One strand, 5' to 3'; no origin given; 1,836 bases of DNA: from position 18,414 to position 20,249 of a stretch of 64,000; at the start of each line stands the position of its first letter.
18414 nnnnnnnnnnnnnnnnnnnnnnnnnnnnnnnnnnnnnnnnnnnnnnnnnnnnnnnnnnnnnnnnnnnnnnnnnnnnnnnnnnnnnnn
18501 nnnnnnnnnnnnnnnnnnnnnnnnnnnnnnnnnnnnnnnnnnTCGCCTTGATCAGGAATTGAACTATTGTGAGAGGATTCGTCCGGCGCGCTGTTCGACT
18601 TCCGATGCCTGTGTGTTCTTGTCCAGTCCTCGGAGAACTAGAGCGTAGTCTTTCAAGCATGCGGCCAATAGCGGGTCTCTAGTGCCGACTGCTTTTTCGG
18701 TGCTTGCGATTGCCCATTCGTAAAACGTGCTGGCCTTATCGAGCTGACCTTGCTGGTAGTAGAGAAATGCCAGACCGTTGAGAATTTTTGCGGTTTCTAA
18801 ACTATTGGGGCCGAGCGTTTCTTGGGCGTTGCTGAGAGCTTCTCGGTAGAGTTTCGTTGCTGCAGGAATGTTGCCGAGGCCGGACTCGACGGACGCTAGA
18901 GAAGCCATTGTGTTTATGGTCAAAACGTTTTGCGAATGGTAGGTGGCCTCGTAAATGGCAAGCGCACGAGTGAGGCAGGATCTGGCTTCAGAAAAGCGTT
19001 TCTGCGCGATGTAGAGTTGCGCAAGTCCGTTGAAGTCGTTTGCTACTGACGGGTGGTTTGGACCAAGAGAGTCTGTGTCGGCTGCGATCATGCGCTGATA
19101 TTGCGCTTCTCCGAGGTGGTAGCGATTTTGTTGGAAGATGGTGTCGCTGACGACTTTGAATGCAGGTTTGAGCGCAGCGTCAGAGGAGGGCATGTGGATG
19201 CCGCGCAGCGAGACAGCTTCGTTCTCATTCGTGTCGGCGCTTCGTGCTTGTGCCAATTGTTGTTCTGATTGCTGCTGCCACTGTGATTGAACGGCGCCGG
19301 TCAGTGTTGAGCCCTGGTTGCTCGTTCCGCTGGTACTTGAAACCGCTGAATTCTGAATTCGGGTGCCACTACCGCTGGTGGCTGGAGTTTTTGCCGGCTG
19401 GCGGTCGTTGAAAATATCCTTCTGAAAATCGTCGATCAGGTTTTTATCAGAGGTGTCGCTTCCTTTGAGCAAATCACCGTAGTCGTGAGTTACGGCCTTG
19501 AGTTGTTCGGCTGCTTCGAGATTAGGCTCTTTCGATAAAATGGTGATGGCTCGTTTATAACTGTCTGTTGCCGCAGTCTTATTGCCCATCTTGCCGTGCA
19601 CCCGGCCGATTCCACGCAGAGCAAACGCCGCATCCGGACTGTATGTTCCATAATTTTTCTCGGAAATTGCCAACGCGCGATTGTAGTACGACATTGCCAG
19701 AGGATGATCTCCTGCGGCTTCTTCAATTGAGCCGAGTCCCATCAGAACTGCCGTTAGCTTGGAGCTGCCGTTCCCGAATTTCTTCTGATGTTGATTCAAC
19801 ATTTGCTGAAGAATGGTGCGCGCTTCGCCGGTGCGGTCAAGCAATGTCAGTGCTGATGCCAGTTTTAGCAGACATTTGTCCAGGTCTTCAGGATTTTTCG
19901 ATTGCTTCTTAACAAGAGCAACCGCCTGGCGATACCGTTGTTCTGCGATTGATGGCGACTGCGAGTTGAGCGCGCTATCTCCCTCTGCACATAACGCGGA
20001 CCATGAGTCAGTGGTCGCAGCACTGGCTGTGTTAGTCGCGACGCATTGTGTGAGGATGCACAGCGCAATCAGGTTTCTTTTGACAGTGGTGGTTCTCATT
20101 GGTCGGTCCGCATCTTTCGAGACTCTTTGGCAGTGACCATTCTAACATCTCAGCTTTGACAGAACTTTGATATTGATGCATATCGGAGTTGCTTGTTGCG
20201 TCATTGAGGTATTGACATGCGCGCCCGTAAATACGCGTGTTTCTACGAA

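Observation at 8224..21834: Two loci pairing a secreted TPR protein with a secreted calpain-like (C2) cysteine protease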

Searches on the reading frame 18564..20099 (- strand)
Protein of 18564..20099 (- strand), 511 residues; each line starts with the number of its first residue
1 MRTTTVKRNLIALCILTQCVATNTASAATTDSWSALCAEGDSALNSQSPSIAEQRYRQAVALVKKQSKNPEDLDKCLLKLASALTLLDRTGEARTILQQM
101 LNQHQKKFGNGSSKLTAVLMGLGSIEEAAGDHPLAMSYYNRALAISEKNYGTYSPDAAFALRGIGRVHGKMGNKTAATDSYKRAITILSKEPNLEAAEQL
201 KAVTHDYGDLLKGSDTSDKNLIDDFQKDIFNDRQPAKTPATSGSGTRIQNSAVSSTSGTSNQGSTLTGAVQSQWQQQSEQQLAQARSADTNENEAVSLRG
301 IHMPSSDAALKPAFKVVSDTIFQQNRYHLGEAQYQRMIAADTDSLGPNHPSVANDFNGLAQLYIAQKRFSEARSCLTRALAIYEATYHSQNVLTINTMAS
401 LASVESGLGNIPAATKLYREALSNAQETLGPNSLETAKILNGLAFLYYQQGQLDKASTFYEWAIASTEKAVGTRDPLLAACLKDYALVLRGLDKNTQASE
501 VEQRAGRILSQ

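Call 4: search_protein_families(library=pfam, proteins=[window:18564-20099:-], max_evalue=1)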
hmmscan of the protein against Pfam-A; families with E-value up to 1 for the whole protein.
window:18564-20099:- (511 aa): 32 families (the best 25 are shown)
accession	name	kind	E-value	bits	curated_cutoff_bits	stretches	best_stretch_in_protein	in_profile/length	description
PF13424.12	TPR_12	-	4.8e-48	161.7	30.1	5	396-468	4-76/77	Tetratricopeptide repeat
PF13374.12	TPR_10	-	4.6e-28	96.8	27.5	3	436-476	1-41/42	Tetratricopeptide repeat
PF24885.1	TPR_NPHP3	-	1.2e-24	87.4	100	4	371-457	117-203/239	Nephrocystin-3 TPR domain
PF00515.34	TPR_1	-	1.1e-18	66.6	27.8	4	437-464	1-28/34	Tetratricopeptide repeat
PF07719.23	TPR_2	-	3.3e-18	64.7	27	3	356-383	4-31/34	Tetratricopeptide repeat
PF17874.7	TPR_MalT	-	1.5e-16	61.1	45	3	391-470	76-155/336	MalT-like TPR region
PF13428.12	TPR_14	-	2.1e-14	53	23.5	2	359-384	7-32/44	Tetratricopeptide repeat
PF13181.12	TPR_8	-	4.2e-14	51.9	25.7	3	358-384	6-32/34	Tetratricopeptide repeat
PF13432.12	TPR_16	-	7.5e-13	49.1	32.7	3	118-148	33-63/65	Tetratricopeptide repeat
PF14559.12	TPR_19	-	4.3e-12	46.6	25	3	51-106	2-57/68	Tetratricopeptide repeat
PF13176.12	TPR_7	-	2.8e-08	33.7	27.9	1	358-383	4-29/36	Tetratricopeptide repeat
PF13174.12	TPR_6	-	3.1e-07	31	26.3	1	76-104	2-30/33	Tetratricopeptide repeat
PF12895.13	ANAPC3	-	1.8e-06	28.5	27.2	1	54-99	37-81/82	Anaphase-promoting complex, cyclosome, subunit 3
PF13371.12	TPR_9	-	2.8e-06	27.7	35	1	128-202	7-70/73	Tetratricopeptide repeat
PF21325.3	SHPRH_helical-1st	-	9.2e-06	26.3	27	0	388-428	20-57/95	E3 ubiquitin-protein ligase SHPRH, first helical domain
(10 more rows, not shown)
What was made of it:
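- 18564..20099 (-): TPRb: secreted TPR_12 protein of 511 aa, convergent with the MFP gene. It is the conserved neighbour of the efflux operon. Pfam TPR_12, E 4.8e-48 (call 4).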

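Call 45: find_homologous_proteins(query=window:18564-20099:-, max_evalue=1e-20)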
Query window:18564-20099:- (511 aa): 167 proteins with E <= 1e-20 among 8000 candidates; the best 120 are listed.
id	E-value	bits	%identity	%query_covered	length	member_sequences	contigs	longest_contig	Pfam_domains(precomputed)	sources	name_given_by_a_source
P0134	0.0e+0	1028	93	100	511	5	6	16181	PF21325.4,PF13176.13,PF24885.2,PF13428.13,PF13374.13,PF14559.13,PF13371.13,PF17874.8,PF00515.35,PF12895.14,PF13424.13,PF13432.13,PF13181.13,PF07719.24,PF13174.13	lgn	-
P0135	5.9e-297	1003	91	100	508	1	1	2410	PF21325.4,PF13176.13,PF24885.2,PF13428.13,PF13374.13,PF14559.13,PF13371.13,PF17874.8,PF00515.35,PF12895.14,PF13424.13,PF13432.13,PF13181.13,PF07719.24,PF13174.13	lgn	-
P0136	3.0e-275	931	84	100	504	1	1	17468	PF21325.4,PF24885.2,PF13428.13,PF13374.13,PF14559.13,PF17874.8,PF00515.35,PF13424.13,PF13432.13,PF13181.13,PF07719.24,PF13174.13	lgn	-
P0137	5.3e-238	809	73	96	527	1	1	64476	PF13176.13,PF24885.2,PF13428.13,PF13374.13,PF14559.13,PF17874.8,PF00515.35,PF13424.13,PF13432.13,PF13181.13,PF07719.24,PF13174.13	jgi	jgi:tetratricopeptide (TPR) repeat protein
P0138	6.7e-235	798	74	95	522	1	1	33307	PF14559.13,PF17874.8,PF00515.35,PF13424.13,PF24885.2,PF13432.13,PF13428.13,PF13181.13,PF07719.24,PF13174.13,PF13374.13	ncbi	-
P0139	1.3e-229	781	74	95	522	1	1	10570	PF13414.13,PF21325.4,PF13176.13,PF24885.2,PF13428.13,PF13374.13,PF14559.13,PF17874.8,PF00515.35,PF13424.13,PF13432.13,PF13181.13,PF07719.24,PF13174.13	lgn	-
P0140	1.1e-227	774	74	98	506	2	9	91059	PF25063.1,PF21325.4,PF13176.13,PF24885.2,PF13428.13,PF13374.13,PF07721.21,PF14559.13,PF17874.8,PF00515.35,PF13424.13,PF13432.13,PF13181.13,PF07719.24,PF13174.13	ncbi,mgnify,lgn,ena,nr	ncbi:MAG: tetratricopeptide repeat protein [Candidatus Melainabacteria bacterium]|mgnify:CR=1 FL=1|n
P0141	7.4e-208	709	66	99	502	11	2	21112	PF13414.13,PF24885.2,PF13428.13,PF13374.13,PF14559.13,PF13371.13,PF17874.8,PF00515.35,PF13424.13,PF13432.13,PF13181.13,PF07719.24,PF13174.13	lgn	-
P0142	8.8e-205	699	69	94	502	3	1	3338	PF13414.13,PF24885.2,PF13428.13,PF13374.13,PF14559.13,PF13371.13,PF17874.8,PF00515.35,PF13424.13,PF13432.13,PF13181.13,PF07719.24,PF13174.13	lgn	-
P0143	1.3e-204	698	69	95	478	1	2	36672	PF13414.13,PF24885.2,PF13428.13,PF13374.13,PF14559.13,PF13371.13,PF17874.8,PF00515.35,PF13424.13,PF13432.13,PF13181.13,PF07719.24,PF13174.13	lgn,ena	-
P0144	1.5e-178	613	59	98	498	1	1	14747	PF17874.8,PF09986.16,PF00515.35,PF13424.13,PF24885.2,PF13432.13,PF13428.13,PF13181.13,PF07719.24,PF13174.13,PF13374.13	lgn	-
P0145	1.0e-176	607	57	100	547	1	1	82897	PF13414.13,PF13176.13,PF24885.2,PF13428.13,PF13374.13,PF17874.8,PF00515.35,PF13424.13,PF13432.13,PF13181.13,PF07719.24,PF13174.13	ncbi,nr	ncbi:MAG: tetratricopeptide repeat protein [Candidatus Obscuribacterales bacterium]|nr:tetratricopep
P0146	3.0e-171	589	59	92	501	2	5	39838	PF25063.1,PF13414.13,PF13176.13,PF24885.2,PF13428.13,PF13374.13,PF14559.13,PF17874.8,PF00515.35,PF12895.14,PF13424.13,PF13432.13,PF13181.13,PF07719.24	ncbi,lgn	-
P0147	9.7e-161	554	55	98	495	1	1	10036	PF13176.13,PF24885.2,PF13428.13,PF13374.13,PF14559.13,PF13371.13,PF17874.8,PF00515.35,PF13424.13,PF13432.13,PF13181.13,PF07719.24,PF13174.13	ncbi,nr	ncbi:MAG: tetratricopeptide repeat protein [Candidatus Obscuribacterales bacterium]|nr:tetratricopep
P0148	2.6e-157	543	54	100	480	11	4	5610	PF09986.16,PF13176.13,PF24885.2,PF13428.13,PF13374.13,PF14559.13,PF17874.8,PF00515.35,PF13424.13,PF13432.13,PF13181.13,PF07719.24,PF13174.13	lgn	-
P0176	1.9e-149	517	55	95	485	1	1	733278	PF13176.13,PF24885.2,PF13428.13,PF13374.13,PF14559.13,PF13371.13,PF17874.8,PF00515.35,PF13424.13,PF13432.13,PF13181.13,PF07719.24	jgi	-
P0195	7.0e-146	505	51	96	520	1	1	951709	PF13176.13,PF24885.2,PF13428.13,PF13374.13,PF07721.21,PF14559.13,PF17874.8,PF00515.35,PF13424.13,PF13432.13,PF13181.13,PF07719.24,PF13174.13,PF20308.5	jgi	jgi:tetratricopeptide (TPR) repeat protein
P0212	3.5e-129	450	46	97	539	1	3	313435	PF13414.13,PF10952.16,PF13176.13,PF24885.2,PF18768.8,PF13428.13,PF13374.13,PF07721.21,PF17874.8,PF00515.35,PF13424.13,PF13432.13,PF13181.13,PF07719.24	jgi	jgi:tetratricopeptide (TPR) repeat protein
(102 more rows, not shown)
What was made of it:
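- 18564..20099 (-): More than 120 near-full-length homologues, the named ones from Melainabacteria or Obscuribacterales apart from one labelled Oculatellaceae cyanobacterium (call 45).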

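Call 47: find_encoding_contigs(protein=P0140, flank=7000, max_places=1)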
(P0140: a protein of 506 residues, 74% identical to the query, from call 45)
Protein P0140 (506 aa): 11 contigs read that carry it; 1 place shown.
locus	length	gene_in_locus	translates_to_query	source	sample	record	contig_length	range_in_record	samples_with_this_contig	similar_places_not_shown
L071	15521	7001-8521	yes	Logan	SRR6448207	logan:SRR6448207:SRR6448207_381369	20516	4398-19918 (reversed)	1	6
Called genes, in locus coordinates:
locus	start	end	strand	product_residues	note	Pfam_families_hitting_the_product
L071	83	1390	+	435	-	PF01467:CTP_transf_like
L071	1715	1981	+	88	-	-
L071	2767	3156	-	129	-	-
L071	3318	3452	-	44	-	-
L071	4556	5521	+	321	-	-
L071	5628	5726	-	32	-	-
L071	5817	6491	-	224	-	PF18306:LDcluster4, PF03641:Lysine_decarbox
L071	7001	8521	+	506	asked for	PF21325:SHPRH_helical-1st (faint), PF25063:ARM_TT21_C (faint), PF13424:TPR_12, PF17874:TPR_MalT (weak), PF13424:TPR_12, PF24885:TPR_NPHP3 (weak), PF13424:TPR_12, PF24885:TPR_NPHP3 (weak), +10 more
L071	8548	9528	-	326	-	-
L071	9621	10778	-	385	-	PF00724:Oxidored_FMN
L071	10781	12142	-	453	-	PF25917:BSH_RND (weak), PF25919:BSH_CusB (faint), PF25973:BSH_CzcB, PF25954:Beta-barrel_RND_2, PF25989:YknX_C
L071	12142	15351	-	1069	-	PF00873:ACR_tran, PF03176:MMPL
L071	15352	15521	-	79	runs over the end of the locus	-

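Call 48: find_encoding_contigs(protein=P0145, flank=7000, max_places=1)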
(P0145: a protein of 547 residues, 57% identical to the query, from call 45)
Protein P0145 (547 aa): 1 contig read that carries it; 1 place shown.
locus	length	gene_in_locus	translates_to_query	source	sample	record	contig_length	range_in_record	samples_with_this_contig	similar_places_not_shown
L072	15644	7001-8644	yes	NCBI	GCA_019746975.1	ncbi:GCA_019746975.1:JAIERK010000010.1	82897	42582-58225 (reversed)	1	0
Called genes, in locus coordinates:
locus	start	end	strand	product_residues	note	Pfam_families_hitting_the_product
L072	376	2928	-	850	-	PF00884:Sulfatase, PF16347:SGSH_C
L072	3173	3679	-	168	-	-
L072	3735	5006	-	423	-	PF02403:Seryl_tRNA_N, PF00587:tRNA-synt_2b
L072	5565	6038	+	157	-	-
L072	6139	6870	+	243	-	PF01209:Ubie_methyltran, PF08003:Methyltransf_9, PF13489:Methyltransf_23, PF03291:mRNA_G-N7_MeTrfase (weak), PF13847:Methyltransf_31, PF08241:Methyltransf_11, PF08242:Methyltransf_12, PF13649:Methyltransf_25, +2 more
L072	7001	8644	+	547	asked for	PF13432:TPR_16 (faint), PF24885:TPR_NPHP3 (weak), PF13424:TPR_12, PF24885:TPR_NPHP3, PF13424:TPR_12, PF24885:TPR_NPHP3, PF13374:TPR_10 (weak), PF13424:TPR_12, +8 more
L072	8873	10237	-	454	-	PF25917:BSH_RND (faint), PF25973:BSH_CzcB (weak), PF25954:Beta-barrel_RND_2, PF25989:YknX_C (weak)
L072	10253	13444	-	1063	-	PF00873:ACR_tran, PF03176:MMPL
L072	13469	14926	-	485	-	PF02321:OEP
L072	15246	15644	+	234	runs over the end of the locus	-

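Call 49: find_encoding_contigs(protein=P0176, flank=7000, max_places=1)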
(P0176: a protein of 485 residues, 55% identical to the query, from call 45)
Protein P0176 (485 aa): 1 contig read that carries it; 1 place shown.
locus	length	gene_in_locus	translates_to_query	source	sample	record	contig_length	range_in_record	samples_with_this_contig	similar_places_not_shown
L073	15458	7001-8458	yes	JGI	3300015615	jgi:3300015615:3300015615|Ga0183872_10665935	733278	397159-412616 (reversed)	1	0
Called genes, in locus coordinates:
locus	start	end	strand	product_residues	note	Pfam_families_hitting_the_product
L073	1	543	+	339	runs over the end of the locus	PF00586:AIRS, PF02769:AIRS_C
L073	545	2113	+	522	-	PF02142:MGS, PF01808:AICARFT_IMPCHas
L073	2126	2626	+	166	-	PF00731:AIRC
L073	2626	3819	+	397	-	PF22660:RS_preATP-grasp-like, PF02786:CPSase_L_D2 (weak), PF02222:ATP-grasp, PF07478:Dala_Dala_lig_C, PF17769:PurK_C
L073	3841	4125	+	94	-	PF16697:Yop-YscD_cpl, PF00498:FHA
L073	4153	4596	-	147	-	-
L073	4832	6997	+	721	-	PF00498:FHA, PF16697:Yop-YscD_cpl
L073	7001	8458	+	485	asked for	PF00515:TPR_1 (faint), PF07719:TPR_2 (faint), PF13176:TPR_7 (faint), PF13181:TPR_8 (faint), PF13371:TPR_9 (faint), PF13424:TPR_12, PF24885:TPR_NPHP3, PF13424:TPR_12, +5 more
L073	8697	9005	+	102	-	-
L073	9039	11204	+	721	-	-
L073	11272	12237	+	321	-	PF13428:TPR_14 (faint), PF13174:TPR_6 (faint), PF13424:TPR_12 (faint), PF14559:TPR_19 (weak), PF00515:TPR_1, PF07719:TPR_2, PF13181:TPR_8 (weak), PF13414:TPR_11 (weak), +3 more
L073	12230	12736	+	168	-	PF13302:Acetyltransf_3, PF13420:Acetyltransf_4, PF13527:Acetyltransf_9 (faint), PF00583:Acetyltransf_1, PF13673:Acetyltransf_10, PF13508:Acetyltransf_7, PF08445:FR47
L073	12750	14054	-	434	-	PF25917:BSH_RND (faint), PF25973:BSH_CzcB, PF25954:Beta-barrel_RND_2, PF25989:YknX_C (weak)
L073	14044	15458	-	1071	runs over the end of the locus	PF00873:ACR_tran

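Call 61: search_protein_families(library=ncbifam, max_evalue=0.001, proteins=[window:18564-20099:-])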
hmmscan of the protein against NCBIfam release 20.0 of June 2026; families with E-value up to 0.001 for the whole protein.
window:18564-20099:- (511 aa): 8 families
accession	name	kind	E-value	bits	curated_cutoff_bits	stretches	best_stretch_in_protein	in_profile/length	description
NF040586.1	FxSxx_TPR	equivalog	4.1e-23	81.8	300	2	335-509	538-712/830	FxSxx-COOH system tetratricopeptide repeat protein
NF053520.1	HK_Porph_FimS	equivalog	6e-10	38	600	1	45-187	56-193/618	sensor histidine kinase FimS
NF002725.1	PRK02603.1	equivalog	2.4e-08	34.2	143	0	127-216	46-128/173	photosystem I assembly protein Ycf3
NF047371.1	FlcA_CTERM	equivalog_domain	3.9e-06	25.6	300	1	356-465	350-467/646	periplasmic flagellar collar protein FlcA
TIGR00540.1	TPR_hemY_coli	hypoth_equivalog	1.5e-05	24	142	1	349-421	322-385/385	heme biosynthesis-associated TPR protein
NF053779.1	BT3442_fam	equivalog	0.00016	20.5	940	0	118-207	104-192/563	BT3442 family protein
NF052415.1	T3SS_chap_SctY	equivalog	0.00036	21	70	0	437-484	6-53/106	type III secretion apparatus assembly chaperone SctY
TIGR02795.1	tol_pal_ybgF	equivalog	0.00041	20.9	90.1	0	40-105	46-107/119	tol-pal system protein YbgF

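Call 78: find_encoding_contigs(protein=P0195, flank=9000, max_places=1)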
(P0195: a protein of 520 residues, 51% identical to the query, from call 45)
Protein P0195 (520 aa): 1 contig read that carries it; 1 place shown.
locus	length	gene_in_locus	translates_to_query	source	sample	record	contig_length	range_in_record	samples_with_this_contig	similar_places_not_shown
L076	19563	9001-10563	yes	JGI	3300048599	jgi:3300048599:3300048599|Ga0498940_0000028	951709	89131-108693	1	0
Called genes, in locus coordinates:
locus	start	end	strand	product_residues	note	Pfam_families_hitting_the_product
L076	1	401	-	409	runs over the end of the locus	-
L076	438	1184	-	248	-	PF05401:NodS, PF01209:Ubie_methyltran (weak), PF13489:Methyltransf_23, PF05175:MTS (weak), PF13847:Methyltransf_31, PF08241:Methyltransf_11, PF08242:Methyltransf_12, PF13649:Methyltransf_25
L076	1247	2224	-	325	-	PF23564:EF-hand_FSTL1 (faint), PF00036:EF-hand_1 (faint), PF13405:EF-hand_6 (faint)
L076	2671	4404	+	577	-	PF00561:Abhydrolase_1, PF12146:Hydrolase_4, PF12697:Abhydrolase_6, PF00326:Peptidase_S9 (faint), PF14326:DUF4384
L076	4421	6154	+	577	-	PF13429:TPR_15 (faint), PF00515:TPR_1 (faint), PF03704:BTAD (faint), PF13432:TPR_16 (weak), PF13432:TPR_16 (weak), PF14559:TPR_19 (weak), PF23914:TPR_CcmH_CycH (weak), PF13432:TPR_16 (weak), +9 more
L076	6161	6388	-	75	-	-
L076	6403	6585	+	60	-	-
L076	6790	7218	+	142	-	-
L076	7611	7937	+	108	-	-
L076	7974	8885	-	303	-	-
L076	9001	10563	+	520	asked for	PF24885:TPR_NPHP3 (weak), PF13424:TPR_12, PF24885:TPR_NPHP3, PF07719:TPR_2 (weak), PF13374:TPR_10, PF13424:TPR_12, PF17874:TPR_MalT (weak), PF13424:TPR_12, +10 more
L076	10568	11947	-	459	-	PF25917:BSH_RND (weak), PF25973:BSH_CzcB, PF25954:Beta-barrel_RND_2, PF25989:YknX_C (weak)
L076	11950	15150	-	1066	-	PF00873:ACR_tran, PF03176:MMPL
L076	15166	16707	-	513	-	PF02321:OEP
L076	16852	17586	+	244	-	-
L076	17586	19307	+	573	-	PF07719:TPR_2 (faint), PF13181:TPR_8 (faint), PF13428:TPR_14 (faint), PF17874:TPR_MalT (faint), PF00515:TPR_1 (faint), PF13424:TPR_12, PF24885:TPR_NPHP3, PF13424:TPR_12 (weak), +5 more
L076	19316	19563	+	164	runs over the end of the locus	PF21813:DUF6882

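Call 79: find_encoding_contigs(protein=P0212, flank=9000, max_places=1)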
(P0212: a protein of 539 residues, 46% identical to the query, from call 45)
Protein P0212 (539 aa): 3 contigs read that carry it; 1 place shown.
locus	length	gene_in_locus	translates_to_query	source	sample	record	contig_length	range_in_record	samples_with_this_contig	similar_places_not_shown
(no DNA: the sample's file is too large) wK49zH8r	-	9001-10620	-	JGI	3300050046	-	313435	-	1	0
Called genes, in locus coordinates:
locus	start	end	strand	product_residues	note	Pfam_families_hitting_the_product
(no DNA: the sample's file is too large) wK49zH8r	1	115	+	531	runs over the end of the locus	-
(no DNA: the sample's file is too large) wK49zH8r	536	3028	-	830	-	-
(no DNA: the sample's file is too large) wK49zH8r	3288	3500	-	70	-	-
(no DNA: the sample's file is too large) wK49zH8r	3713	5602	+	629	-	PF11850:DUF3370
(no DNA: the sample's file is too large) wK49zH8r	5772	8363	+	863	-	PF01373:Glyco_hydro_14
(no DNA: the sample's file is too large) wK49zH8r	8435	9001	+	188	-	PF00885:DMRL_synthase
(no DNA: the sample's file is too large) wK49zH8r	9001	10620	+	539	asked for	PF00515:TPR_1 (faint), PF07719:TPR_2 (faint), PF10952:DUF2753 (faint), PF13181:TPR_8 (faint), PF13424:TPR_12 (weak), PF13424:TPR_12, PF24885:TPR_NPHP3, PF13424:TPR_12, +8 more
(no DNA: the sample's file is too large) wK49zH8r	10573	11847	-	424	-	PF25973:BSH_CzcB (weak), PF25954:Beta-barrel_RND_2, PF25989:YknX_C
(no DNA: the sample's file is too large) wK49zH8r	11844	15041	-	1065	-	PF00873:ACR_tran, PF03176:MMPL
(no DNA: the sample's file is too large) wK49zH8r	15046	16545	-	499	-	PF02321:OEP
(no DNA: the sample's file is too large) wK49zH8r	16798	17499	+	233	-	-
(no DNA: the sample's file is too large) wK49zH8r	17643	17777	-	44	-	-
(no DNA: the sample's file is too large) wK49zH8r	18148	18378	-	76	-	-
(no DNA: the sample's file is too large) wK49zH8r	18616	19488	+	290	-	PF00248:Aldo_ket_red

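Call 86: search_protein_families(library=padloc, max_evalue=0.001, proteins=[window:18564-20099:-])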
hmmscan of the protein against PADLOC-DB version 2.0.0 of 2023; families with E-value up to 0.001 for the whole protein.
window:18564-20099:- (511 aa): 1 family
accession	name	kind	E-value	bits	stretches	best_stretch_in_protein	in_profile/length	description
PDLC01169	TPR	-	1e-08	32.9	1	117-193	110-184/252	TPR repeats containing protein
